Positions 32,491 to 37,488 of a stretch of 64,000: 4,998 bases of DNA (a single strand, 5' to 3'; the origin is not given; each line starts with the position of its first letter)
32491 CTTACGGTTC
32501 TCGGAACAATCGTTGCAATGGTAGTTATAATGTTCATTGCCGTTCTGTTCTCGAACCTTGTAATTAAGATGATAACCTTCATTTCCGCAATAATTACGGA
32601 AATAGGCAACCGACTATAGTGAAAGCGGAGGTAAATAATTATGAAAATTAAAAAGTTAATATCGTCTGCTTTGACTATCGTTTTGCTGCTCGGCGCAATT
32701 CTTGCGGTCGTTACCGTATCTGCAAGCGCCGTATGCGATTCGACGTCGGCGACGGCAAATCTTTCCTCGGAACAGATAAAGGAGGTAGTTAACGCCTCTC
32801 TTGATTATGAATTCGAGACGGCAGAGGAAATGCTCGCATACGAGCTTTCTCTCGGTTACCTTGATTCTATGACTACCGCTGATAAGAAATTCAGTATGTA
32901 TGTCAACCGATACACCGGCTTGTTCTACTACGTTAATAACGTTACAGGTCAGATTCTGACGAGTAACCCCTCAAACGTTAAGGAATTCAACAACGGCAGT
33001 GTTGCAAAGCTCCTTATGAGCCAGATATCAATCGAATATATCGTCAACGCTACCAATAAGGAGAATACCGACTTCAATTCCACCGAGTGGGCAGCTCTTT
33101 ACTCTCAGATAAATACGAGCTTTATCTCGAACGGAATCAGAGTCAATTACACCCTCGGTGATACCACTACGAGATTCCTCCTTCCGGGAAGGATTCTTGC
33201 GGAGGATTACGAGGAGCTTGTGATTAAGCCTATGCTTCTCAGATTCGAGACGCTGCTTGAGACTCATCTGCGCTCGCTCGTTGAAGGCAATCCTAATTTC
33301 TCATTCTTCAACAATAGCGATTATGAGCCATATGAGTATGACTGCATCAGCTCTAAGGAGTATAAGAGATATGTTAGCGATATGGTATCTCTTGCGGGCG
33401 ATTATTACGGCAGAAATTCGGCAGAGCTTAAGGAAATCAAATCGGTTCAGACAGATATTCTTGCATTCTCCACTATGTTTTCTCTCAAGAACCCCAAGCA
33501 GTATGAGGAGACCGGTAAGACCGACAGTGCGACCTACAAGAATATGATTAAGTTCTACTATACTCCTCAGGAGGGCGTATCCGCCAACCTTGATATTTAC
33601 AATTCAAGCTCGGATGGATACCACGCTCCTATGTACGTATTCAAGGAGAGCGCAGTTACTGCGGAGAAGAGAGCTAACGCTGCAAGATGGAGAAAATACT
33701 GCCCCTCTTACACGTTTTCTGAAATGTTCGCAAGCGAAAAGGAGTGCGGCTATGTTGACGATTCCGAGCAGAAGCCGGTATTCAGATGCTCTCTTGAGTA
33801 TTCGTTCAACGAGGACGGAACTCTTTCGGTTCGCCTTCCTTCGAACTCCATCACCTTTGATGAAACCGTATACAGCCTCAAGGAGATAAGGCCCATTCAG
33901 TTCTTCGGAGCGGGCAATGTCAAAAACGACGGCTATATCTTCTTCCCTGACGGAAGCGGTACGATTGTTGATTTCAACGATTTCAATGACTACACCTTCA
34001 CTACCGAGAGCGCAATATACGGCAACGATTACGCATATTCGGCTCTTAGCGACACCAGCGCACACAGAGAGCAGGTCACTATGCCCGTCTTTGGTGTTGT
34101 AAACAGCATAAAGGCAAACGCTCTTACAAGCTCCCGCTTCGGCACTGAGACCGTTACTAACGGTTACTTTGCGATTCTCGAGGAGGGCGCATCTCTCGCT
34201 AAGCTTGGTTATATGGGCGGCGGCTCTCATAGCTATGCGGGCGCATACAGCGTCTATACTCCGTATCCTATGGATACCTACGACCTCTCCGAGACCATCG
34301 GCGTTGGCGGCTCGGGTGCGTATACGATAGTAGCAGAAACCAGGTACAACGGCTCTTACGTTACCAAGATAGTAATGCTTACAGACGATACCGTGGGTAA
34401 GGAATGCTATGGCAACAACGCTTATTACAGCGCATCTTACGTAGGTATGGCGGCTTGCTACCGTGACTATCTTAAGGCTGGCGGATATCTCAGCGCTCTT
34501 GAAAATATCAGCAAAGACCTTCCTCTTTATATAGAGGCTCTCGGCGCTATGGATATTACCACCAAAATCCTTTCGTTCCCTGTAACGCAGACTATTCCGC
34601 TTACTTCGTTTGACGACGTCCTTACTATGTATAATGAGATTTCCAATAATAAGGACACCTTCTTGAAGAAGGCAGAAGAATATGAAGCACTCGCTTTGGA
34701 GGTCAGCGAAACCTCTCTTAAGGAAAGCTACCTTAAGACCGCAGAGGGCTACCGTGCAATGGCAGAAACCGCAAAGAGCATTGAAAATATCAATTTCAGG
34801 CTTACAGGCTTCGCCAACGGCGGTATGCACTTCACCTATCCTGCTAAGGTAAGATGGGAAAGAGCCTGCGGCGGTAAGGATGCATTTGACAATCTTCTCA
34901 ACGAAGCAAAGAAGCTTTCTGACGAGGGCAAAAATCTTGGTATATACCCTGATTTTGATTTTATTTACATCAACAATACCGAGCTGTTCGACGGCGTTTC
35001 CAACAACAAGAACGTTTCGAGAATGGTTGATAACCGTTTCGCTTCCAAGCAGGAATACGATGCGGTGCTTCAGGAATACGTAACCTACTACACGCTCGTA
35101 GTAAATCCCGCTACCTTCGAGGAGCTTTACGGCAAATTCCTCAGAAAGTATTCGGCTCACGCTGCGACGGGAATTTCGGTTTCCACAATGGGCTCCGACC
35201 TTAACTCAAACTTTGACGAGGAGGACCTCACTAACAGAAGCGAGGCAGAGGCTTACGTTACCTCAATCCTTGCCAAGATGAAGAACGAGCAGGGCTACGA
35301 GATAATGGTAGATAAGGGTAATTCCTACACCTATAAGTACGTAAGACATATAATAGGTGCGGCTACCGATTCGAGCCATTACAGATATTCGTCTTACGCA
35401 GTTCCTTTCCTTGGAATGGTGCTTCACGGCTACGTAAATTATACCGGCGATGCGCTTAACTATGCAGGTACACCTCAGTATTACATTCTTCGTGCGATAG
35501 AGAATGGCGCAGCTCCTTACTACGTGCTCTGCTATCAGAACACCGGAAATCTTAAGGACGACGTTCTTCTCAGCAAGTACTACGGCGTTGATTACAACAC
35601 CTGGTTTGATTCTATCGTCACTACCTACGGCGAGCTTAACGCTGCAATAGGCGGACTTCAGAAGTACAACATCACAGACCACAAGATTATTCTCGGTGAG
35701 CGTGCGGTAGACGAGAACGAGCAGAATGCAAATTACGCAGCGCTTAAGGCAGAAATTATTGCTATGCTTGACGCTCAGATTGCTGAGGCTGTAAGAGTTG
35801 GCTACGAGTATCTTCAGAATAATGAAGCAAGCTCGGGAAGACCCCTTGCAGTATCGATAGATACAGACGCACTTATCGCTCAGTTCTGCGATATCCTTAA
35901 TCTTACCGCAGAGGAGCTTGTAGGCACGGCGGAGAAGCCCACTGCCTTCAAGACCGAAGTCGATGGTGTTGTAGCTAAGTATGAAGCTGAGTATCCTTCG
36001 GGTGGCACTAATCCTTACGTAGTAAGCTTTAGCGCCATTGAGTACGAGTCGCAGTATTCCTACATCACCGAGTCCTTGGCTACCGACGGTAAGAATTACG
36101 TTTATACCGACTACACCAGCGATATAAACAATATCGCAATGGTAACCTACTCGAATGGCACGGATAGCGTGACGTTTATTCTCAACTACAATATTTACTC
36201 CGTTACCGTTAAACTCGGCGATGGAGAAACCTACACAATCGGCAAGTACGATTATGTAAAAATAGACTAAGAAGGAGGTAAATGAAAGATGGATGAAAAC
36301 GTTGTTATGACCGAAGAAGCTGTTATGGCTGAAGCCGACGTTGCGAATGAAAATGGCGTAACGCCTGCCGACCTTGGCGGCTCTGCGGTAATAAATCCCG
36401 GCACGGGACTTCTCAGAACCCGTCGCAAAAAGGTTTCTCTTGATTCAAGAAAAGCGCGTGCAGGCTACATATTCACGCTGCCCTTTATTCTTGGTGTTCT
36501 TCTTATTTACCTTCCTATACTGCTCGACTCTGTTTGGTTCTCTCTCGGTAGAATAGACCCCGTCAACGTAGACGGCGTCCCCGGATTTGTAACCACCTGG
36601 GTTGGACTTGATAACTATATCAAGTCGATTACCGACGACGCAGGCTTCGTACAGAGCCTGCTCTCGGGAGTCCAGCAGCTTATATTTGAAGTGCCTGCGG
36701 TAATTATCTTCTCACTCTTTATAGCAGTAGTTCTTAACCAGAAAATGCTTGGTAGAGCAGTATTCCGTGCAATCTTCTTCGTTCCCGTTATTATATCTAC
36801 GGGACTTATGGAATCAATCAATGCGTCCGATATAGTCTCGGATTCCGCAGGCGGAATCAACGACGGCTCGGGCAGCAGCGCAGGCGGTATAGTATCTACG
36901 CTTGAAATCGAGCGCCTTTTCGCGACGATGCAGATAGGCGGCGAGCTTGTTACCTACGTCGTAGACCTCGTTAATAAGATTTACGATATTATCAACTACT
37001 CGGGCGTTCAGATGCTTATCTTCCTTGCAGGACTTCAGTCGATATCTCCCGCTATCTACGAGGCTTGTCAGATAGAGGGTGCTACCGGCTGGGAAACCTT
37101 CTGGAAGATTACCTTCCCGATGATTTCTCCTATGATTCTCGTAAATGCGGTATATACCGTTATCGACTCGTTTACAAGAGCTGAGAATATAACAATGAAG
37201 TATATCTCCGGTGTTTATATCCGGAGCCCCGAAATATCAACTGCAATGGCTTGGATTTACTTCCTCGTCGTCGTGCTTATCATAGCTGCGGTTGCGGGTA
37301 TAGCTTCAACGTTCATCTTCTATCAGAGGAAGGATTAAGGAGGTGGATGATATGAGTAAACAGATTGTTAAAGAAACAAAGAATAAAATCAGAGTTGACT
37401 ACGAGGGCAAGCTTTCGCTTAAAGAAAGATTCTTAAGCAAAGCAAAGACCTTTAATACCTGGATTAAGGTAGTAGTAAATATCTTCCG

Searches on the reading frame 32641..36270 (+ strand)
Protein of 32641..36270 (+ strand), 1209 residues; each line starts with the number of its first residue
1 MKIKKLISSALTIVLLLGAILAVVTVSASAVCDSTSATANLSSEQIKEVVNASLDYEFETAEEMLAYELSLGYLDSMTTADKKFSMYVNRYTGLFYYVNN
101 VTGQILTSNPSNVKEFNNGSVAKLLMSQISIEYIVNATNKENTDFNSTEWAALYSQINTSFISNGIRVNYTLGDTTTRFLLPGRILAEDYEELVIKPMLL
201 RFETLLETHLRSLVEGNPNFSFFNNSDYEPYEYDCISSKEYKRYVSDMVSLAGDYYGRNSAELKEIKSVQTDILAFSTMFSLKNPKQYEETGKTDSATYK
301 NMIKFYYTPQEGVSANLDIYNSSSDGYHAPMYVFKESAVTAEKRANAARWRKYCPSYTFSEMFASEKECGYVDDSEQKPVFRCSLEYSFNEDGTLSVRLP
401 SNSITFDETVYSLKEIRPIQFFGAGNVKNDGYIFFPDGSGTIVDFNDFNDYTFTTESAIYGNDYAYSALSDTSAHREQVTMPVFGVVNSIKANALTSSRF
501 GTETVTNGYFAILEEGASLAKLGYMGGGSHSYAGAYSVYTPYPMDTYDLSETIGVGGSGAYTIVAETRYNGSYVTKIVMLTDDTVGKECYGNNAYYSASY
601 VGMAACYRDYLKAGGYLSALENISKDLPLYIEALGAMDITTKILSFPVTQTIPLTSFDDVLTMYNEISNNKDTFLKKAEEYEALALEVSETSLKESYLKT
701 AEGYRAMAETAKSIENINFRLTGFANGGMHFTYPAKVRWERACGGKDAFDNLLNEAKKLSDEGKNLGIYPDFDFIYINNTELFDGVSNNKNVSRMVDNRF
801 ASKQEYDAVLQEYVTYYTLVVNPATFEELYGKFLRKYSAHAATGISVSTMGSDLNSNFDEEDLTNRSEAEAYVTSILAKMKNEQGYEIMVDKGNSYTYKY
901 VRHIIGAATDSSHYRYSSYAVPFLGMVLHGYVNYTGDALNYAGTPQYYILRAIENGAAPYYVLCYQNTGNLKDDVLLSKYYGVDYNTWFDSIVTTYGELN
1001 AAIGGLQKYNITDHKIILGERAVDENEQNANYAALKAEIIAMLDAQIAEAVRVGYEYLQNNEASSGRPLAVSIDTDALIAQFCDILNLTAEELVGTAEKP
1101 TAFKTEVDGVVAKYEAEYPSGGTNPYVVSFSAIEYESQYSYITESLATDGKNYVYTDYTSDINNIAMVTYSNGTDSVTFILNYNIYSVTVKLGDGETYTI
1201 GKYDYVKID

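Call 51: search_protein_families(library=pfam, proteins=[window:32641-36270:+], max_evalue=0.00001)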
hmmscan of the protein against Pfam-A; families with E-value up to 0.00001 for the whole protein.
window:32641-36270:+ (1209 aa): 1 family
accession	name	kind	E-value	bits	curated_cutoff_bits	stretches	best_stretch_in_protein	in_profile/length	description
PF18952.6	DUF5696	-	1.3e-116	391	25.6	2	711-1017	278-576/612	Family of unknown function (DUF5696)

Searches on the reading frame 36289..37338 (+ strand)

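Call 51: search_protein_families(library=pfam, proteins=[window:36289-37338:+], max_evalue=0.00001)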
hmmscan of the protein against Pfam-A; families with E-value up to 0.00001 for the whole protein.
window:36289-37338:+ (349 aa): 1 family
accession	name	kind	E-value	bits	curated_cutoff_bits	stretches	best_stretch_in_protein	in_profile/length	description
PF00528.27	BPD_transp_1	-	3.5e-10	40.3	26.4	1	237-346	64-176/184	Binding-protein-dependent transport system inner membrane component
